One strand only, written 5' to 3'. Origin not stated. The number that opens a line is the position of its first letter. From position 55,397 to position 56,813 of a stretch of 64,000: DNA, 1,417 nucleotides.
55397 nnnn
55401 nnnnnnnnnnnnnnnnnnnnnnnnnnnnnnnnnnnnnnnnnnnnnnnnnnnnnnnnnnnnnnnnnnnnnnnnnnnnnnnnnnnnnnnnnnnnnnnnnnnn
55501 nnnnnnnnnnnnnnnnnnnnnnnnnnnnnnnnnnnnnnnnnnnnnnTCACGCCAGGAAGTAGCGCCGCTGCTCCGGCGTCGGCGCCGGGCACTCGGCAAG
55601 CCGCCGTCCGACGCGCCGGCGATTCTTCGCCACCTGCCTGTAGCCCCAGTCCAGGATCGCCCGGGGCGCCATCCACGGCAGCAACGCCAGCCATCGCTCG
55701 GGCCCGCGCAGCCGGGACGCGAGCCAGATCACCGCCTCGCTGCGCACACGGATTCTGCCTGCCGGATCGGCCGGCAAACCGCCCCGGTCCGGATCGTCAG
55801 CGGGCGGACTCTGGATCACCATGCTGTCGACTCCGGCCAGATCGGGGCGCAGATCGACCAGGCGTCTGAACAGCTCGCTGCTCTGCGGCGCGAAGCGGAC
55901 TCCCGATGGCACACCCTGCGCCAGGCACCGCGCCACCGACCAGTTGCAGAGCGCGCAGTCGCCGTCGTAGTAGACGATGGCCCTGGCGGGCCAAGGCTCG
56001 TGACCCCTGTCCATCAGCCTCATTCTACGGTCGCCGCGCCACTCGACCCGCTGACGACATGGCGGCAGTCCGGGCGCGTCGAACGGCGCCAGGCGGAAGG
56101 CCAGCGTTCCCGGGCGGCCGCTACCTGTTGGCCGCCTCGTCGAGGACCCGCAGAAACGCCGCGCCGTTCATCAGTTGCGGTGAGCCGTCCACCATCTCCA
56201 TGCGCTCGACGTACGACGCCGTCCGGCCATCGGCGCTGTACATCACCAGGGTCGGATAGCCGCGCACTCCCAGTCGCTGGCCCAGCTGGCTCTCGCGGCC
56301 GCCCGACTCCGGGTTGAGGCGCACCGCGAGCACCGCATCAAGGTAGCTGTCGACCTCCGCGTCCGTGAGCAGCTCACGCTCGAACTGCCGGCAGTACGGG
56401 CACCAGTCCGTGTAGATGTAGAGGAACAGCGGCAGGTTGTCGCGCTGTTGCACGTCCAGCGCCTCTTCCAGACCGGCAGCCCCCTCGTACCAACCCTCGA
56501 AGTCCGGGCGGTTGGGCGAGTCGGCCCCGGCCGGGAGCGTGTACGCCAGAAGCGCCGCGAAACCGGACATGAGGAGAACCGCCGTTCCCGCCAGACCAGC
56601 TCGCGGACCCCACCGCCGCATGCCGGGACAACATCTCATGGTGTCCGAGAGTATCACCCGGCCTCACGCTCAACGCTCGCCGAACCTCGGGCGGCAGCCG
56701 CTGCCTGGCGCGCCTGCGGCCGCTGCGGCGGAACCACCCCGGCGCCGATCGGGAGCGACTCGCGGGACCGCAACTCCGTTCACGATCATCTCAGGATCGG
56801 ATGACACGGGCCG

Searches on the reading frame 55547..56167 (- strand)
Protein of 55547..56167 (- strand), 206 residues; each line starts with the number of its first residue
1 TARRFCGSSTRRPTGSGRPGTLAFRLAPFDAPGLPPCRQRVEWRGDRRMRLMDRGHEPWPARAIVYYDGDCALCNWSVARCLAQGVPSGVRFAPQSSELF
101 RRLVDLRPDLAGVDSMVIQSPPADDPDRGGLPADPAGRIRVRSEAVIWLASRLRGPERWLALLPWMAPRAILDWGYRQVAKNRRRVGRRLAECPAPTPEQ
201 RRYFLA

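Call 56: search_protein_families(library=pfam, proteins=[window:55547-56167:-], max_evalue=0.001)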
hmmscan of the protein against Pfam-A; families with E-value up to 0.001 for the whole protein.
window:55547-56167:- (206 aa): 1 family
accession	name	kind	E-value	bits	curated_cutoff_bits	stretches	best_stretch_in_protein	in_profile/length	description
PF04134.17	DCC1-like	-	3.1e-15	57.8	27.8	1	65-188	1-112/113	DCC1-like thiol-disulfide oxidoreductase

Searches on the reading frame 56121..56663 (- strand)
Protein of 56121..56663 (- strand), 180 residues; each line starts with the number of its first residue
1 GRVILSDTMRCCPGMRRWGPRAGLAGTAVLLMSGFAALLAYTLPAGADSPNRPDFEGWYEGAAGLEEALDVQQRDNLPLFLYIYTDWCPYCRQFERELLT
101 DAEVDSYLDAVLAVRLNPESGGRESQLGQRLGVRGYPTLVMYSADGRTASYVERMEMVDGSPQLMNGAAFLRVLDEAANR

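Call 56: search_protein_families(library=pfam, proteins=[window:56121-56663:-], max_evalue=0.001)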
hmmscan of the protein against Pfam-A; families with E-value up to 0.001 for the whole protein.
window:56121-56663:- (180 aa): 3 families
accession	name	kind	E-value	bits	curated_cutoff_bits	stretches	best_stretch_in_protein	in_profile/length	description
PF13098.12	Thioredoxin_2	-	7.3e-13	49.2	27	1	75-154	4-97/104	Thioredoxin-like domain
PF13899.12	Thioredoxin_7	-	1.2e-12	48.2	27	1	64-143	5-82/83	Thioredoxin-like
PF00085.26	Thioredoxin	-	8.2e-06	26.2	23.5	1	75-154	17-91/103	Thioredoxin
